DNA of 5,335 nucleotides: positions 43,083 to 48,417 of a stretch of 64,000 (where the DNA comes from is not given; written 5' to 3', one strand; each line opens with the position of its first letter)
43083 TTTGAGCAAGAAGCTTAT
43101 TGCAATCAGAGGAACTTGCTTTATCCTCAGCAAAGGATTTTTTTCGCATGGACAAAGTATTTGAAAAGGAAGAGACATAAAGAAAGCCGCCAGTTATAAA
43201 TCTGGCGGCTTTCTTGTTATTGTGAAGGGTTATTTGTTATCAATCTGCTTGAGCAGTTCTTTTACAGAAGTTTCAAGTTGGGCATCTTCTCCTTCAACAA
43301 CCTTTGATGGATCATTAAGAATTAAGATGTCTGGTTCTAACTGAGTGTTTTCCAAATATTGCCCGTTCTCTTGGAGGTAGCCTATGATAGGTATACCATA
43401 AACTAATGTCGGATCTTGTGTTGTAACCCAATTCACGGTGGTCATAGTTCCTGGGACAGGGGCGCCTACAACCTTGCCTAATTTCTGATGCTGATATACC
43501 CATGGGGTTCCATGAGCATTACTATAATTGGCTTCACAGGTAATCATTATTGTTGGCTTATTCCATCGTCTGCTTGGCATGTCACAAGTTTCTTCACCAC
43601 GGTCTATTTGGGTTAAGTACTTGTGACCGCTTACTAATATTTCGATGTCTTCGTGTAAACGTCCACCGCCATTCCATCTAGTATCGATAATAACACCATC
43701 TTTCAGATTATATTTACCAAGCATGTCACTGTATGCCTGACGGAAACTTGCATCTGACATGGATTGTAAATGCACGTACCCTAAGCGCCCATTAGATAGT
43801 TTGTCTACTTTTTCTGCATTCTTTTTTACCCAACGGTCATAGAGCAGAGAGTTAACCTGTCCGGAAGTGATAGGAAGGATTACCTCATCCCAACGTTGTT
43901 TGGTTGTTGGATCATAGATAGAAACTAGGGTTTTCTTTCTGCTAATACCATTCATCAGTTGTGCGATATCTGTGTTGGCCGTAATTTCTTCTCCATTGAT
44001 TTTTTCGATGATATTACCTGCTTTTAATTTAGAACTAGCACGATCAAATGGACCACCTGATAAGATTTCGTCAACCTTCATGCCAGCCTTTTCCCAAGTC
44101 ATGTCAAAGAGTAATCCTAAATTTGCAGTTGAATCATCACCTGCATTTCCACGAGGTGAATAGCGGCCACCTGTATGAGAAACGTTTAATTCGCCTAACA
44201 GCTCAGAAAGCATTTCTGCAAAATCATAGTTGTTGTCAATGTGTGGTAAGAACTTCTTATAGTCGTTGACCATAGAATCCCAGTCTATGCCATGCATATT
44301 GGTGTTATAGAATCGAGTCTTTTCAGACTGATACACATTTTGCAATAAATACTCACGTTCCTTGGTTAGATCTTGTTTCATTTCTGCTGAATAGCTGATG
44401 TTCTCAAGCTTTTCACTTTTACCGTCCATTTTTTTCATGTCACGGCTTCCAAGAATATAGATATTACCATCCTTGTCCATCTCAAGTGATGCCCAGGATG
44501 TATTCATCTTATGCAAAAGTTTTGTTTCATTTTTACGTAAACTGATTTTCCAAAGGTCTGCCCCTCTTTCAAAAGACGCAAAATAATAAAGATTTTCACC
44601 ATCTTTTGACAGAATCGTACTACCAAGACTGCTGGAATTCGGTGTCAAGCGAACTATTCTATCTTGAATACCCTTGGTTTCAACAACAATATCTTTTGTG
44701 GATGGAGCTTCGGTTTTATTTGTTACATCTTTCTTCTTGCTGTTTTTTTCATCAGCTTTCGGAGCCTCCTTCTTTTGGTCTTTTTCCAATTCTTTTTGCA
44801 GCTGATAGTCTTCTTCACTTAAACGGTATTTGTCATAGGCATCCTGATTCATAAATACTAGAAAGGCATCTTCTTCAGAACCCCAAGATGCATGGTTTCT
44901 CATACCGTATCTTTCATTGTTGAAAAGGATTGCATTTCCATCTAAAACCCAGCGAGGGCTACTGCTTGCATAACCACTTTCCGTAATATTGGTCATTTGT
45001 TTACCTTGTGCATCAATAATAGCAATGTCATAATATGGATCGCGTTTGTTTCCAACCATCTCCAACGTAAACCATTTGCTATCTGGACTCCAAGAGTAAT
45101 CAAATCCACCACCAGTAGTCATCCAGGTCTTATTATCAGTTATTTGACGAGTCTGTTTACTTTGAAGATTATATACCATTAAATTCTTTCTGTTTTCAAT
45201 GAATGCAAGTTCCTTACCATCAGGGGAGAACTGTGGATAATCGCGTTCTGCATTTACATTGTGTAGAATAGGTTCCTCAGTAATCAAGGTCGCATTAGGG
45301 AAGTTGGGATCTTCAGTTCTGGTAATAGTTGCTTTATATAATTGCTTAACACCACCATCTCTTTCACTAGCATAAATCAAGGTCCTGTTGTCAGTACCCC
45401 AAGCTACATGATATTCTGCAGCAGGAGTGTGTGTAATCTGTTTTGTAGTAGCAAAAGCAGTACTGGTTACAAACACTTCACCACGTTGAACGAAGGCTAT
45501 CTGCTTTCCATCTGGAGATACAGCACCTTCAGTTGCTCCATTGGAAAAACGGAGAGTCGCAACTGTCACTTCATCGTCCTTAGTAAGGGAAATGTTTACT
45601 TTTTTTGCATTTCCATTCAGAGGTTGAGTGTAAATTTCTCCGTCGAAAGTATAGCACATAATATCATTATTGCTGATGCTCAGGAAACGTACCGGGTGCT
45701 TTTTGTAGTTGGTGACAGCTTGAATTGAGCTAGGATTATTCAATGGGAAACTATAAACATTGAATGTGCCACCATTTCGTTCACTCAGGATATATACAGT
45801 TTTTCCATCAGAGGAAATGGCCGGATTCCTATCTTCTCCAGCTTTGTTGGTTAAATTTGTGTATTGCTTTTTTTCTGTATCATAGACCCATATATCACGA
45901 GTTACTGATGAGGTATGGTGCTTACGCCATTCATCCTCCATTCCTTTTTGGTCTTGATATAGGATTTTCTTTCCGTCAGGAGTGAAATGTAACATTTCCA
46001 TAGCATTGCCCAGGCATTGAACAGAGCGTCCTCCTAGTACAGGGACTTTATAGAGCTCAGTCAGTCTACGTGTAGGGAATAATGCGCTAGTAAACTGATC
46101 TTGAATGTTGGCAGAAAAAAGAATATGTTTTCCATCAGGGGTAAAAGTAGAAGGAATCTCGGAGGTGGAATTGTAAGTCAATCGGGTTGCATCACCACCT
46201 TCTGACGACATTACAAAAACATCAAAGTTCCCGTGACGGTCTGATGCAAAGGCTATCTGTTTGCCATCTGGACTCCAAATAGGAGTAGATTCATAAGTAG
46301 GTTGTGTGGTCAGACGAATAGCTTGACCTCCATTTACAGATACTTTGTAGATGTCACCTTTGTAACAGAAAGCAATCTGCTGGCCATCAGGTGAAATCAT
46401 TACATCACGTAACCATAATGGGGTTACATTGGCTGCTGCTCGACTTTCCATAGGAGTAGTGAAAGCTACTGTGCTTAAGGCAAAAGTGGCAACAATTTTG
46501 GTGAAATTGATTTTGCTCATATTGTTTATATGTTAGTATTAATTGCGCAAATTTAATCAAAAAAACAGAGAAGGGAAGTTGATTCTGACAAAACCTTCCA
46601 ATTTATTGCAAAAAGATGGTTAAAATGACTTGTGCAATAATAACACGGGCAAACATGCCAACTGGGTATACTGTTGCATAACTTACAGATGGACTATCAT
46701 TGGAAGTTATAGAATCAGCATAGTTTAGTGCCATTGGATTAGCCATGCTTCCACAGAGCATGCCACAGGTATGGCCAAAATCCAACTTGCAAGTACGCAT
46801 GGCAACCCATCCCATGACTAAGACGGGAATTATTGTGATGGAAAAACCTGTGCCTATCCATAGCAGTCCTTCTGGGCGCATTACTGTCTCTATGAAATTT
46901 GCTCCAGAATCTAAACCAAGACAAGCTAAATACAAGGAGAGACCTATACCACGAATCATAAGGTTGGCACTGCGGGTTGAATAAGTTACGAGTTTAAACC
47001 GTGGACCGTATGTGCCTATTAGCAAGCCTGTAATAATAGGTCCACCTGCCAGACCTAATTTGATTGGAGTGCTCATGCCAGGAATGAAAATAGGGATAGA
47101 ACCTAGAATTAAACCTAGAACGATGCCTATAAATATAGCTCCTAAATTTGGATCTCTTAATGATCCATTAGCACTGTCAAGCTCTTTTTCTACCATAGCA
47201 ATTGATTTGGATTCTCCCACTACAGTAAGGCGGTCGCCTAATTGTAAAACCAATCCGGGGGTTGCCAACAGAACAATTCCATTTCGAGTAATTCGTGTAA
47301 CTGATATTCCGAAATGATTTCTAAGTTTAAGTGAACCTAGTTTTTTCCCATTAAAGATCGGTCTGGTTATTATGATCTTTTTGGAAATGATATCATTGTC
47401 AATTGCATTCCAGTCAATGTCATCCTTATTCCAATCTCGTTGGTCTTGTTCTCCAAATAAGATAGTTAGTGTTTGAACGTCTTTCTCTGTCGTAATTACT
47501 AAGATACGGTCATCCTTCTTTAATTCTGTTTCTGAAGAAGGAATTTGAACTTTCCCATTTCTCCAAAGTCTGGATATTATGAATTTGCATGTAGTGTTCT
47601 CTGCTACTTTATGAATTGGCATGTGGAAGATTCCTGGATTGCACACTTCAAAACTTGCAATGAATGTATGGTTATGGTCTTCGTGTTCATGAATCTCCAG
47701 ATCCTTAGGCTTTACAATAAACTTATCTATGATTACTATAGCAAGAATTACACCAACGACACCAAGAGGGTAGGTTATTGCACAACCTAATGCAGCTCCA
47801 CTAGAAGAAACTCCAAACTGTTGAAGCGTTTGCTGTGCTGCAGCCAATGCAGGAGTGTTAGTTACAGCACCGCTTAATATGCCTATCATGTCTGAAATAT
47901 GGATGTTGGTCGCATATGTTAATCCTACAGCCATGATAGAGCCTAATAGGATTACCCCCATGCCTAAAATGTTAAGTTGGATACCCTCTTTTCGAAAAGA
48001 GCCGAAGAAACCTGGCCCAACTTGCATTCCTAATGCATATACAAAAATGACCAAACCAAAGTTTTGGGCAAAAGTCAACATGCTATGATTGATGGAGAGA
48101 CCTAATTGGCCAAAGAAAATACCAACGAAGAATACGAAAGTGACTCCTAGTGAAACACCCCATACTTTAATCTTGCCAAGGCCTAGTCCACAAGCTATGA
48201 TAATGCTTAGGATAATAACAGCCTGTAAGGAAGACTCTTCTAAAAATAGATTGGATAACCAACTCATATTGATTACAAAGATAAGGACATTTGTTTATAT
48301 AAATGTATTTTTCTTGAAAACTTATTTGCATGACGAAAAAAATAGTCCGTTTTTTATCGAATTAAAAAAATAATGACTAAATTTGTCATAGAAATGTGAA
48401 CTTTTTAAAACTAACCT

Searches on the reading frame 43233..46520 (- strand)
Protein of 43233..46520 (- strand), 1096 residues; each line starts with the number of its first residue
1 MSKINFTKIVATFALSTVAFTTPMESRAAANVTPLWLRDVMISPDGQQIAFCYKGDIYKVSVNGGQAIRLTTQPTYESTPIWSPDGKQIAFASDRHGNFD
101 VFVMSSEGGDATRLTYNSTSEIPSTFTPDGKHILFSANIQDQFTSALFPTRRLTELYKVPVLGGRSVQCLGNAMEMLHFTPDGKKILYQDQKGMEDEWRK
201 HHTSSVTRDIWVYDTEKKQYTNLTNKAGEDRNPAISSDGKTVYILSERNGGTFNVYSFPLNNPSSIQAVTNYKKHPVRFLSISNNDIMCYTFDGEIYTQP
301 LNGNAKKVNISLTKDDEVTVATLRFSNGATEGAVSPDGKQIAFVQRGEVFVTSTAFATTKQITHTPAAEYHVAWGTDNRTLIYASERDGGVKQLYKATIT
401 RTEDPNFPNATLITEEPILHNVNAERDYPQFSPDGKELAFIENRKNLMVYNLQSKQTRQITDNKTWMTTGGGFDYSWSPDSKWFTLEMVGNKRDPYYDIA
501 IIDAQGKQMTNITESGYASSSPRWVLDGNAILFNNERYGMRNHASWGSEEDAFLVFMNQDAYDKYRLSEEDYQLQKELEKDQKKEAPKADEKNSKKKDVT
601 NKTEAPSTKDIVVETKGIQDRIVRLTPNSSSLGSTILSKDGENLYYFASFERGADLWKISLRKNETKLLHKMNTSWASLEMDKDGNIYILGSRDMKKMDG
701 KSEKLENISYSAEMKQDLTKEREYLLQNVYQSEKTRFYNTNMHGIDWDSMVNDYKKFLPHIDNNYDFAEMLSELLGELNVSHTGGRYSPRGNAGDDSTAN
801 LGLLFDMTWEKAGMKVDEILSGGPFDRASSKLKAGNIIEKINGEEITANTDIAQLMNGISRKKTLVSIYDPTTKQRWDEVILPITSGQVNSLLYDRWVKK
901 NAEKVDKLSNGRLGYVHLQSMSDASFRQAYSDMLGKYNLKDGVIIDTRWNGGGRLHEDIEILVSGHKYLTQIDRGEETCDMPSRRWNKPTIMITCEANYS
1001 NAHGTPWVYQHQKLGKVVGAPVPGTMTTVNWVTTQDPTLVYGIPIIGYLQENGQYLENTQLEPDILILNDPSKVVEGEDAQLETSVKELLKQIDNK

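Call 50: search_protein_families(library=pfam, proteins=[window:43233-46520:-], max_evalue=0.00001)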
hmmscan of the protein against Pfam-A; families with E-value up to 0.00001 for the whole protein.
window:43233-46520:- (1096 aa): 5 families
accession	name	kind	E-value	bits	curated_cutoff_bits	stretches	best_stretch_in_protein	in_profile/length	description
PF07676.18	PD40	-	2.7e-44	148.7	20.9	2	69-103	3-38/38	WD40-like Beta Propeller Repeat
PF03572.23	Peptidase_S41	-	2.3e-23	83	24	1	912-1066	1-164/165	Peptidase family S41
PF00930.27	DPPIV_N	-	5.6e-18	65.2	22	0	416-464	36-82/354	Dipeptidyl peptidase IV (DPP IV) N-terminal region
PF14684.11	Tricorn_C1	-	3e-16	59.5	24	1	720-776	3-59/59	Tricorn protease C1 domain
PF25174.1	Beta-prop_THOC3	-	8.7e-11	41.8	305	0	39-137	93-190/272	THOC3 beta-propeller domain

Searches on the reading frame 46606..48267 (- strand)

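Call 50: search_protein_families(library=pfam, proteins=[window:46606-48267:-], max_evalue=0.00001)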
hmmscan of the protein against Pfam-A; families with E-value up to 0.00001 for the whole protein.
window:46606-48267:- (554 aa): 2 families
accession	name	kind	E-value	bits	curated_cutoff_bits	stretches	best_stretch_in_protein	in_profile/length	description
PF06826.17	Asp-Al_Ex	-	3.6e-79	264.9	27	2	377-549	1-166/167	Predicted Permease Membrane Region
PF02080.26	TrkA_C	-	1e-21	77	27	2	307-363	14-70/71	TrkA-C domain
